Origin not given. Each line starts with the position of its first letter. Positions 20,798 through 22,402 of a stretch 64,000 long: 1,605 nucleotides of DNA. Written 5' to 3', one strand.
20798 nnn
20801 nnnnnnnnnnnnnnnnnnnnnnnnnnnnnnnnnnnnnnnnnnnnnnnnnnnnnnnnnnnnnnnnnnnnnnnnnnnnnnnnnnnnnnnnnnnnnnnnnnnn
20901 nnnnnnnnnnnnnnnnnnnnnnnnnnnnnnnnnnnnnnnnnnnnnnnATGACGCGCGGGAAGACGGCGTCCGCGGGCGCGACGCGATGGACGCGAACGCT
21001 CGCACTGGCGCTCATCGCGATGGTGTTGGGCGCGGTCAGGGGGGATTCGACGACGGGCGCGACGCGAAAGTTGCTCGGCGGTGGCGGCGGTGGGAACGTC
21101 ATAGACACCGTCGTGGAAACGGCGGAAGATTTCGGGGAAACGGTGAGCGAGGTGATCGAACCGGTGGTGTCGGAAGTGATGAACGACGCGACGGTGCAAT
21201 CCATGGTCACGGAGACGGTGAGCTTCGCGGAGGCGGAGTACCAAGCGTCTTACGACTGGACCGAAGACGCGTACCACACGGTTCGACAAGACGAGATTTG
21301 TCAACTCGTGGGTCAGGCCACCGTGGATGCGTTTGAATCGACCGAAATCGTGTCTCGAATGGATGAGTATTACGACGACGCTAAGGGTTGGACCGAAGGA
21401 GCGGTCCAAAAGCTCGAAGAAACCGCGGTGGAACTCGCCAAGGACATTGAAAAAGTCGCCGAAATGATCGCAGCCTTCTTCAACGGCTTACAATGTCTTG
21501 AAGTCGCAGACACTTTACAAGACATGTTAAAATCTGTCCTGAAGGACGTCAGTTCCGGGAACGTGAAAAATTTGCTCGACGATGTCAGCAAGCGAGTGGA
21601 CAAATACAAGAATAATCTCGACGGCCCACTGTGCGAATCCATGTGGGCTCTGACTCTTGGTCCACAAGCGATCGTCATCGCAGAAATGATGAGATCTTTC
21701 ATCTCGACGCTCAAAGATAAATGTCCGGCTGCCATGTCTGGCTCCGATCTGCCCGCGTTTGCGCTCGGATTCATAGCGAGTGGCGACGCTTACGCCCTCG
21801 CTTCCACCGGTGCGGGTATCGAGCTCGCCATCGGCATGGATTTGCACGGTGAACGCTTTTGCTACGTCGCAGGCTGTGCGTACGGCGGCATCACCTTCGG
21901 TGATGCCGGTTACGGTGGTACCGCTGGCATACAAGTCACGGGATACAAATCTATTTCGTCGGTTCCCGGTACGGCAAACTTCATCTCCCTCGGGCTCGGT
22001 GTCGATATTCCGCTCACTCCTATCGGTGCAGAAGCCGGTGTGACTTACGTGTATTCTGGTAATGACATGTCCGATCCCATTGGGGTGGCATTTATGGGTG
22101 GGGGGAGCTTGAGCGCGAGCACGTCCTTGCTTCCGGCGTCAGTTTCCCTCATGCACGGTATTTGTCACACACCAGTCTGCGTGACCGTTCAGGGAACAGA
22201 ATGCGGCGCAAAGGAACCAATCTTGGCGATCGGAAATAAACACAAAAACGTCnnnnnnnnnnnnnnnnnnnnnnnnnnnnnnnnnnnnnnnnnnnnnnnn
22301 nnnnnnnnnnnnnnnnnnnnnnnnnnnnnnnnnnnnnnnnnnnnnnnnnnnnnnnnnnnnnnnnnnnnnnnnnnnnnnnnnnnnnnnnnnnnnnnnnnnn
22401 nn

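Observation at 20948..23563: Membrane-anchored protein with four tandem SUEL/rhamnose-binding lectin domains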

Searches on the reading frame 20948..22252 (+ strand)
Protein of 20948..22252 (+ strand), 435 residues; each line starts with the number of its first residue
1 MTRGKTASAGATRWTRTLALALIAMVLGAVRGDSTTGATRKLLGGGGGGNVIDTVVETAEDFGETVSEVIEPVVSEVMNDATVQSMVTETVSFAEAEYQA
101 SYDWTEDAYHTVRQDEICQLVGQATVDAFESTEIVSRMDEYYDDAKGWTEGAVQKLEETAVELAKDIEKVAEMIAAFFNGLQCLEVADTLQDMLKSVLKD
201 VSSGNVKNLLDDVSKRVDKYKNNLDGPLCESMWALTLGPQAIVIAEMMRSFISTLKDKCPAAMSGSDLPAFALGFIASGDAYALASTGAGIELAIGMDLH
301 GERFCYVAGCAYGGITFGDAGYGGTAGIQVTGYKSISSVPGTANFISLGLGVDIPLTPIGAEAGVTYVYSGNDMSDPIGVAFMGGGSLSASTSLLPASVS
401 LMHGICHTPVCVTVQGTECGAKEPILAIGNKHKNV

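Call 22: search_protein_representatives(protein=window:20948-22252:+)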
Query: 435 residues. Proteins with E-value up to 0.001 (for the whole library): 41; up to 1e-10: 31; up to 1e-30: 13. The best 41 are listed.
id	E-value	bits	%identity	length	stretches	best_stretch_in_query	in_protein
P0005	2.4e-150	517.5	78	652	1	122-435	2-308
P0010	7.3e-105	367.7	53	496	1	100-429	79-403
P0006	1.6e-103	363.3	52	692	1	92-430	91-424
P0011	4.9e-65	236.5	42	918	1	126-427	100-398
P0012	6.4e-60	219.7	40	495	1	134-422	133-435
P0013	2.6e-50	188.1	38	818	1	128-433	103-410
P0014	1.7e-49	185.3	35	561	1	63-421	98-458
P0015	4.9e-49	183.8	36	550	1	122-421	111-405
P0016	8.8e-47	176.4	38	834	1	136-427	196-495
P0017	4.6e-44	167.5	35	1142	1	115-425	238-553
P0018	4.9e-37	144.3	34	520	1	139-422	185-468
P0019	2.5e-36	142.0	33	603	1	133-422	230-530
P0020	3.4e-34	134.9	37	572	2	205-420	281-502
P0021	3.9e-26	108.4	65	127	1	6-112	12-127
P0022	2.1e-24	102.7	32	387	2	148-419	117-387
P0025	3.9e-19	85.3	30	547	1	152-424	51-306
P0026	7.3e-19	84.4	25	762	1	141-422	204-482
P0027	3.2e-18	82.4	29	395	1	119-413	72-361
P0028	5.8e-17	78.2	26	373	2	102-419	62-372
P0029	1.6e-16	76.8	26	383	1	147-419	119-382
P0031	5.3e-15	71.7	32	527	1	162-430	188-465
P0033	7.7e-15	71.2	25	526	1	143-412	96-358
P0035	2.3e-13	66.3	32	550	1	141-421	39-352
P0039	1.5e-09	53.7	27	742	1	129-416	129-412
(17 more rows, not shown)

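Call 23: predict_structure(alignment_id=A2)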
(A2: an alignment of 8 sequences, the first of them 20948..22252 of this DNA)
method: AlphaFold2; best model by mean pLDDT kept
length: 435 residues; sequences in the alignment: 8
mean_pLDDT: 37.1   pTM: 0.38
mean pLDDT of the five models: 37.1, 35.9, 35.0, 34.9, 32.4
residues with pLDDT >= 90: 0; 70-90: 0; 50-70: 25; < 50: 410
segments of 3 or more residues with pLDDT < 50: 1-248, 250-252, 254-309, 311-342, 352-365, 370-399, 407-410, 414-416, 419-435
pLDDT, mean of each block of 10 residues (from residue 1): 27 28 29 25 25 28 31 32 34 31 31 32 33 34 37 39 39 36 31 38 38 41 37 39 46 45 36 38 35 44 47 45 36 36 51 41 50 45 42 40 51 48 30 26
secondary structure, 60 per line:
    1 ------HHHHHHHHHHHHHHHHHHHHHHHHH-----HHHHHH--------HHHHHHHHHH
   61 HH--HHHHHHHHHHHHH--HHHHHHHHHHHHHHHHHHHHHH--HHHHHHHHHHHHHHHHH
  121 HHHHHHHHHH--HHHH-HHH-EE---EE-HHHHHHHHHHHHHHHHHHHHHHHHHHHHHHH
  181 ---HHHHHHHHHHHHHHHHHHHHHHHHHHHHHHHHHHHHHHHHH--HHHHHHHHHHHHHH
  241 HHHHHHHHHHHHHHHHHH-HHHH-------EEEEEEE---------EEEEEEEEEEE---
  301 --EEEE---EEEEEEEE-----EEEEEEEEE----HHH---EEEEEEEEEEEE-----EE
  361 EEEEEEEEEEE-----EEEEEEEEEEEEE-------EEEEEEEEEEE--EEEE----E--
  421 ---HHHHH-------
elements in order: H7-31 H37-42 H51-62 H65-77 H80-101 H104-130 H133-136 H150-180 H184-224 H227-258 H260-263 E271-277 E287-297 E303-306 E310-317 E323-331 E342-353 E359-371 E377-389 E397-407 E410-413 H424-428

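Call 24: search_protein_families(library=pfam, proteins=[P0011, P0012, P0013, P0014, P0015, P0016, P0017, P0018, P0019, P0020], max_evalue=0.01)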
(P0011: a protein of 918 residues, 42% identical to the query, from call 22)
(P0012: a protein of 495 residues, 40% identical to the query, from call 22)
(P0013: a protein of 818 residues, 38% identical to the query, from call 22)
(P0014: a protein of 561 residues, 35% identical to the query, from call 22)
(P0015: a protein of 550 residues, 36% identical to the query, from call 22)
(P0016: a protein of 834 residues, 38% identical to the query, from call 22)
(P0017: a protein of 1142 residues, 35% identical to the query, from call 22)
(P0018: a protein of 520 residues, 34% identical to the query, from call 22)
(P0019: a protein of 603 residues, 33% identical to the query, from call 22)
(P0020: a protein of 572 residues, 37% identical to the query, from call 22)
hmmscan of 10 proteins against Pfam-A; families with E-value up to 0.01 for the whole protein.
P0011 (918 aa): 4 families
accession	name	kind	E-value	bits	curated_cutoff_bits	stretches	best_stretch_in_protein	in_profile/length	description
PF00024.32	PAN_1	-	1.6e-36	124.4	21.4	5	788-830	16-58/76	PAN domain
PF14295.12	PAN_4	-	2e-29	101.8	27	4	711-753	1-51/51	PAN domain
PF08276.17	PAN_2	-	6.1e-11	42.7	21.1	1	494-525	28-61/67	PAN-like domain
PF08277.18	PAN_3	-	3.1e-05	24.1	21.1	0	422-450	20-46/71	PAN-like domain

P0012 (495 aa): 0 families

P0013 (818 aa): 0 families

P0014 (561 aa): 0 families

P0015 (550 aa): 0 families

P0016 (834 aa): 0 families

P0017 (1142 aa): 2 families
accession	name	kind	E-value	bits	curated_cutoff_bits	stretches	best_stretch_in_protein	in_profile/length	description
PF00024.32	PAN_1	-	2.2e-08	34.2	21.4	1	1090-1127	20-58/76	PAN domain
PF14295.12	PAN_4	-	1.1e-07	32.2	27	1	1094-1119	18-49/51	PAN domain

P0018 (520 aa): 0 families

P0019 (603 aa): 0 families

P0020 (572 aa): 0 families

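Call 25: search_protein_families(library=pfam, proteins=[P0022, P0025, P0026, P0027, P0028, P0029, P0031, P0033, P0035, P0039], max_evalue=0.01)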
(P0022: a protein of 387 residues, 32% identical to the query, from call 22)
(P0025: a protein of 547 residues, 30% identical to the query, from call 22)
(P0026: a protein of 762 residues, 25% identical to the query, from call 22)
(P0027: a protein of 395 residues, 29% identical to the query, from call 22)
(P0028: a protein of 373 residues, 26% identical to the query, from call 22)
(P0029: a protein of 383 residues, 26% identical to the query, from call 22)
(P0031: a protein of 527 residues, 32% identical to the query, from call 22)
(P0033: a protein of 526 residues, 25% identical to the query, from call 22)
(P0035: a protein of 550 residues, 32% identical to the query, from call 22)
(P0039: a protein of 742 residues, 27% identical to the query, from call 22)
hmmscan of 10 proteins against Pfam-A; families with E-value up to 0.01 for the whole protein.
P0022 (387 aa): 0 families

P0025 (547 aa): 1 family
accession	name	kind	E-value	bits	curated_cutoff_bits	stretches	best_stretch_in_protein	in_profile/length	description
PF14295.12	PAN_4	-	0.0086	16.5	27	0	499-516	18-35/51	PAN domain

P0026 (762 aa): 3 families
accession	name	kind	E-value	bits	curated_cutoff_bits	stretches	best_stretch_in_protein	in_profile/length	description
PF00652.28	Ricin_B_lectin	-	1.2e-17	64.7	29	1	640-757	5-126/126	Ricin-type beta-trefoil lectin domain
PF14200.12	RicinB_lectin_2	-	5.1e-05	24.3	25.6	1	719-759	13-54/89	Ricin-type beta-trefoil lectin domain-like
PF19182.5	DUF5864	-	0.0036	17.9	25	1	105-203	2-97/136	Family of unknown function (DUF5864)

P0027 (395 aa): 0 families

P0028 (373 aa): 2 families
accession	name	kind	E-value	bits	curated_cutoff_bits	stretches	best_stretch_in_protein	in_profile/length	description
PF06911.18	Senescence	-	0.0021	18.4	24.6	0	88-129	46-87/184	Senescence domain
PF06791.18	TMP_2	-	0.0062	16.7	30.2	0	37-134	98-196/208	Prophage tail length tape measure protein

P0029 (383 aa): 0 families

P0031 (527 aa): 0 families

P0033 (526 aa): 0 families

P0035 (550 aa): 0 families

P0039 (742 aa): 0 families
